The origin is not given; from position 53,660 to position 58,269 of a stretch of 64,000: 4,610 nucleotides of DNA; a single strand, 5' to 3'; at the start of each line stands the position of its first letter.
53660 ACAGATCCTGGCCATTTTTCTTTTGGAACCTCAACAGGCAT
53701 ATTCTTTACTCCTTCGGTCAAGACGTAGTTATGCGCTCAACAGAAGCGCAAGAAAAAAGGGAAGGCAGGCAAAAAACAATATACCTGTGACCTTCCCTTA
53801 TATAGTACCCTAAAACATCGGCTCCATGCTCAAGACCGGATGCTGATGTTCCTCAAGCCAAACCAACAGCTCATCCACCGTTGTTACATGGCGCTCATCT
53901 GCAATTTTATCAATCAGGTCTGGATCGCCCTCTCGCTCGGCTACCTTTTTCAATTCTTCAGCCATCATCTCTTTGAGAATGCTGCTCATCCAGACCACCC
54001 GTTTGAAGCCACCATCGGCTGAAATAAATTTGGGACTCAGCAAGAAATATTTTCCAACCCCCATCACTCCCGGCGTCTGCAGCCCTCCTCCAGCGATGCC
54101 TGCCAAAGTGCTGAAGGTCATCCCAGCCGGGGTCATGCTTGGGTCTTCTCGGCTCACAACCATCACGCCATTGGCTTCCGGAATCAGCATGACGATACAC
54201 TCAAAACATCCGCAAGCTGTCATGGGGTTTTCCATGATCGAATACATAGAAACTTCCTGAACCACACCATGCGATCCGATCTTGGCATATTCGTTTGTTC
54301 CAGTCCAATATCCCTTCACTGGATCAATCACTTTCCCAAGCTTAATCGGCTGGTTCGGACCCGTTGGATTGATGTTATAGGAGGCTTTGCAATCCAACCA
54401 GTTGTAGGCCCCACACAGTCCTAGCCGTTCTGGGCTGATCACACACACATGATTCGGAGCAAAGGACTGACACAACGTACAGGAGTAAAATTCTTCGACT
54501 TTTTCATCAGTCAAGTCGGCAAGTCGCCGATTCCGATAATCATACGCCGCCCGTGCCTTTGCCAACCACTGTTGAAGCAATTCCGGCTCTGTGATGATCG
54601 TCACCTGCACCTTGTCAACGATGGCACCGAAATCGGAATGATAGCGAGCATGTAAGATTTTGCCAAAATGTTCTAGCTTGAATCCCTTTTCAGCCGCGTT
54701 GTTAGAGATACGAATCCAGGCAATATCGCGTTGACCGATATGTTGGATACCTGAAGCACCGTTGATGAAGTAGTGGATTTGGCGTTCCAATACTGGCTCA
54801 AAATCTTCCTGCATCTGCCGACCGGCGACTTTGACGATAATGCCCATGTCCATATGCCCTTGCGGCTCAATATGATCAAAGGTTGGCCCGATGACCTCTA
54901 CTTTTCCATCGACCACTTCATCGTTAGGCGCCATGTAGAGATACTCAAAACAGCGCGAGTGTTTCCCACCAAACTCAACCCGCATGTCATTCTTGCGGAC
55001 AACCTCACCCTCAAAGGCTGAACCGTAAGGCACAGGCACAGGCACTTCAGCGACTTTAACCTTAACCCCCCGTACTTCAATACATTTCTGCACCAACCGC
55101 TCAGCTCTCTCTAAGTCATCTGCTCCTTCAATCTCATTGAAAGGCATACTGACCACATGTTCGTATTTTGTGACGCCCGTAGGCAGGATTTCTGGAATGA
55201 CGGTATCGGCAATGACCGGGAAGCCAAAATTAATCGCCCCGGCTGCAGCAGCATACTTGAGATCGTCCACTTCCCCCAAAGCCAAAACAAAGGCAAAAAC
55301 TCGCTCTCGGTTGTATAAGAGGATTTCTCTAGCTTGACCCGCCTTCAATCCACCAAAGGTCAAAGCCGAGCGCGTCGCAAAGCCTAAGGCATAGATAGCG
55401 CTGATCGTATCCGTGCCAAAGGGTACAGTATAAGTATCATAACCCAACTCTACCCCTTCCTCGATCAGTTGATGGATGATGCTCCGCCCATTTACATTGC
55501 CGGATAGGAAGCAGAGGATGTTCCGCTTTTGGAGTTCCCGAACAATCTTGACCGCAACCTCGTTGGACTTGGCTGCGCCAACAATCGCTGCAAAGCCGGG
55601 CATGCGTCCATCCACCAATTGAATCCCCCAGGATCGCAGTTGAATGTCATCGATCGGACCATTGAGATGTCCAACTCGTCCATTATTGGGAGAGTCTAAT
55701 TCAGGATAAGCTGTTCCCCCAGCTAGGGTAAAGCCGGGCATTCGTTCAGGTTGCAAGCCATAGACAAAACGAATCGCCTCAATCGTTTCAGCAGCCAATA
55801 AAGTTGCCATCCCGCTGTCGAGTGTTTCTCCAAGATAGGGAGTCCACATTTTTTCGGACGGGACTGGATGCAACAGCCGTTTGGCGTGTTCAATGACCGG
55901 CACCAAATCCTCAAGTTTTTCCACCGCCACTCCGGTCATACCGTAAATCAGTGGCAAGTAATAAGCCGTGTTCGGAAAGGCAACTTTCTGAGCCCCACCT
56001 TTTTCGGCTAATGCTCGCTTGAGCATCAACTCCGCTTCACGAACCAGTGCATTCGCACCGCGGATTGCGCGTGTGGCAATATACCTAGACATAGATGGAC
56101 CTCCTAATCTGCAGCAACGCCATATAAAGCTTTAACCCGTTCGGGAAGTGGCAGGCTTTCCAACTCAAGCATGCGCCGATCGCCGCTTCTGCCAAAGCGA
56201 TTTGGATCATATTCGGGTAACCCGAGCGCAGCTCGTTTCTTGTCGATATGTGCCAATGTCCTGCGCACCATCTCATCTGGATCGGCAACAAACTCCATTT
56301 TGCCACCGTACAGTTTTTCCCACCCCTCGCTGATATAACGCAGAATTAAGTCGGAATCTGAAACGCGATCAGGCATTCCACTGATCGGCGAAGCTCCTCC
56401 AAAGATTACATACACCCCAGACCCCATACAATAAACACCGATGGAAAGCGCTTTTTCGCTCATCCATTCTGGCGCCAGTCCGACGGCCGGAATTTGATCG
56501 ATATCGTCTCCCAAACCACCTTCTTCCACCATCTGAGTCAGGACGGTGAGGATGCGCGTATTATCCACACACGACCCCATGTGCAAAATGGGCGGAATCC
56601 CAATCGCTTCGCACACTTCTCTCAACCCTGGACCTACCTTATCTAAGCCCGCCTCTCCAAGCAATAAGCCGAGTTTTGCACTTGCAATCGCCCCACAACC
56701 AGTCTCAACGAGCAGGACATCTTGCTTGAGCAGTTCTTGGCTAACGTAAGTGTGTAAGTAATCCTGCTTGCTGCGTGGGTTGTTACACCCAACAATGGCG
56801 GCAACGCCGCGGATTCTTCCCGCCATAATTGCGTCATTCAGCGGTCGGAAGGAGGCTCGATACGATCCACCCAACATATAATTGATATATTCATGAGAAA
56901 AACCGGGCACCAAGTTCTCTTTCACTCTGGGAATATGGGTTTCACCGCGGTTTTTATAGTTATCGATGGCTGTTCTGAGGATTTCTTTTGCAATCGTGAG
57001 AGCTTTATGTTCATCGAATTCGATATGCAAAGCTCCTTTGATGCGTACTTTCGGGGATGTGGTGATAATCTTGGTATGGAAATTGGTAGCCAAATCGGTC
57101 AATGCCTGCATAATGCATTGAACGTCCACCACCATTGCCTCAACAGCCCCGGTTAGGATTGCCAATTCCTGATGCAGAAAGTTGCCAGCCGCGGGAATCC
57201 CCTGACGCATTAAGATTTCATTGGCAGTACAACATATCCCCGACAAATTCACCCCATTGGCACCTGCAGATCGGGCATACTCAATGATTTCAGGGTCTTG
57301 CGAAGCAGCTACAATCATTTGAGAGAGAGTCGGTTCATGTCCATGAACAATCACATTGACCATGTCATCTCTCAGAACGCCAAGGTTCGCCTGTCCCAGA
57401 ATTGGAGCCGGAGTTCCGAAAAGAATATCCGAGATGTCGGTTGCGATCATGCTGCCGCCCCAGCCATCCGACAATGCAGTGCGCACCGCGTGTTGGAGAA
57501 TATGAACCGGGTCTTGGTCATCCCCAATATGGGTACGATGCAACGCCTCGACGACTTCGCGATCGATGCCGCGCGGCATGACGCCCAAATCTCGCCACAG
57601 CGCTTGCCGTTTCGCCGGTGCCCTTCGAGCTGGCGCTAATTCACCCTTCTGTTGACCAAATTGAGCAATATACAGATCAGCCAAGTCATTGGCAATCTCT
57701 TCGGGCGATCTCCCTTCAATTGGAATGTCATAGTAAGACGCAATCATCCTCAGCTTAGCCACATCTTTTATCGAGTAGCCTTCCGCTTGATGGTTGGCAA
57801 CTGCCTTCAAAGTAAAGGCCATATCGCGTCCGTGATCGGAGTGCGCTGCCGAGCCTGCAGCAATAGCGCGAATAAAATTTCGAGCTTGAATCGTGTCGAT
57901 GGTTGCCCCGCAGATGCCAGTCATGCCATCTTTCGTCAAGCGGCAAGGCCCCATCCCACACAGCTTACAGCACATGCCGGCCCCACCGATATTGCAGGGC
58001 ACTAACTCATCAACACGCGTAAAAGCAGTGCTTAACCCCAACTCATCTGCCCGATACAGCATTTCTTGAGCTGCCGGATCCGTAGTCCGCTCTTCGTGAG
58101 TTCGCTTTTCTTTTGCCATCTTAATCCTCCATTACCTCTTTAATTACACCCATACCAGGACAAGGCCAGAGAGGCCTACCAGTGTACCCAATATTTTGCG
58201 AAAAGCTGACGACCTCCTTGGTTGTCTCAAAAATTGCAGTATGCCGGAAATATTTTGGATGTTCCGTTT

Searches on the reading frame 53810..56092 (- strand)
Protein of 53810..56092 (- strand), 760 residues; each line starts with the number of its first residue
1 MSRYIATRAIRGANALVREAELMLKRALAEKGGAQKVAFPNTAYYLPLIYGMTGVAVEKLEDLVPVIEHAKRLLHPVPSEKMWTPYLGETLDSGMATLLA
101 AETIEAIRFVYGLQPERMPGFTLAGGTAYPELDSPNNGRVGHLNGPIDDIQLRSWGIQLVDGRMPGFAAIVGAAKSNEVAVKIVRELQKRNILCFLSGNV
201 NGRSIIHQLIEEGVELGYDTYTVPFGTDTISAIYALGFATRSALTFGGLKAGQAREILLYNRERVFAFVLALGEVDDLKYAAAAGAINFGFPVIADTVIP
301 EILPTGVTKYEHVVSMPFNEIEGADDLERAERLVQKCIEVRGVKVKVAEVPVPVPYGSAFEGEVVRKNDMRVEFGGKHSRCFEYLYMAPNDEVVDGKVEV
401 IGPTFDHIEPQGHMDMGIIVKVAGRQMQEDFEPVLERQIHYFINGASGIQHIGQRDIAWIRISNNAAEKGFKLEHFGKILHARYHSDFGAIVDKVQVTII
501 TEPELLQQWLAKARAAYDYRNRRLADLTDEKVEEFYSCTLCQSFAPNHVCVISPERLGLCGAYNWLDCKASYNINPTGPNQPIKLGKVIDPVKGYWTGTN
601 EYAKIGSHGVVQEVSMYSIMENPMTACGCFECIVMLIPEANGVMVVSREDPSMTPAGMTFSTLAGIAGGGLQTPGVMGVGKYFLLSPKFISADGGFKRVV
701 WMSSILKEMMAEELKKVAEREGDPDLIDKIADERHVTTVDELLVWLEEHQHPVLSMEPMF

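Call 57: search_protein_families(library=pfam, proteins=[window:53810-56092:-], max_evalue=0.00001)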
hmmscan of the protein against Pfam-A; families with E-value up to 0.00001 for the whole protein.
window:53810-56092:- (760 aa): 3 families
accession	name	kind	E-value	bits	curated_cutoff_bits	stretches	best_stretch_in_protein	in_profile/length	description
PF19436.4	ACS_CODH_B_C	-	3.4e-112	374.4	25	1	517-760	1-245/245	ACS/CODH beta subunit C-terminal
PF03598.20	CdhC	-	2.7e-62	209.7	24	1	352-504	1-153/155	CO dehydrogenase/acetyl-CoA synthase complex beta subunit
PF18537.6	CODH_A_N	-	1.6e-27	95.8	32.2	1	23-110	3-83/83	Carbon monoxide dehydrogenase subunit alpha N-terminal domain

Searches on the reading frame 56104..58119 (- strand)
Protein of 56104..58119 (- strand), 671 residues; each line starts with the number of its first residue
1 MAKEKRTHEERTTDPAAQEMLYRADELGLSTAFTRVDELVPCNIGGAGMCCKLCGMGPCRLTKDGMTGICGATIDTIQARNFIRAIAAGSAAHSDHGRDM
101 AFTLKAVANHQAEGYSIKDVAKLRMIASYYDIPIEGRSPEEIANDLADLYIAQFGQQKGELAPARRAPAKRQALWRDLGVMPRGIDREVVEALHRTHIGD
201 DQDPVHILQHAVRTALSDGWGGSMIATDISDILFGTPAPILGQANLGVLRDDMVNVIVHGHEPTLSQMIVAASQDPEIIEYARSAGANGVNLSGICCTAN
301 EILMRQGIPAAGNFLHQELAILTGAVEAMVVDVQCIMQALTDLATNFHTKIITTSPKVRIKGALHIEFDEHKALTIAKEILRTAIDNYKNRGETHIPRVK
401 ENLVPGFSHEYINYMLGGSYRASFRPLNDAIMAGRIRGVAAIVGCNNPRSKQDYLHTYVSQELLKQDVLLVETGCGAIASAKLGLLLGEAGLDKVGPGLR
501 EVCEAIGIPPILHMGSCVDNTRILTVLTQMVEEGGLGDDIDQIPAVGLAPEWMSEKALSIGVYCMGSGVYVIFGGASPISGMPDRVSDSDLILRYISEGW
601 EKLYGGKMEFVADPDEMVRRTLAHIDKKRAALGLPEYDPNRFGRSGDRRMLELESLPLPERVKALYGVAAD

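Call 57: search_protein_families(library=pfam, proteins=[window:56104-58119:-], max_evalue=0.00001)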
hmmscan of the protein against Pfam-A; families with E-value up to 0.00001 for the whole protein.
window:56104-58119:- (671 aa): 1 family
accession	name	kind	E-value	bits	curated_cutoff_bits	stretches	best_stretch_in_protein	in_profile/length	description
PF03063.25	Prismane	-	3.6e-155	517.9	27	1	49-614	1-512/513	Prismane/CO dehydrogenase family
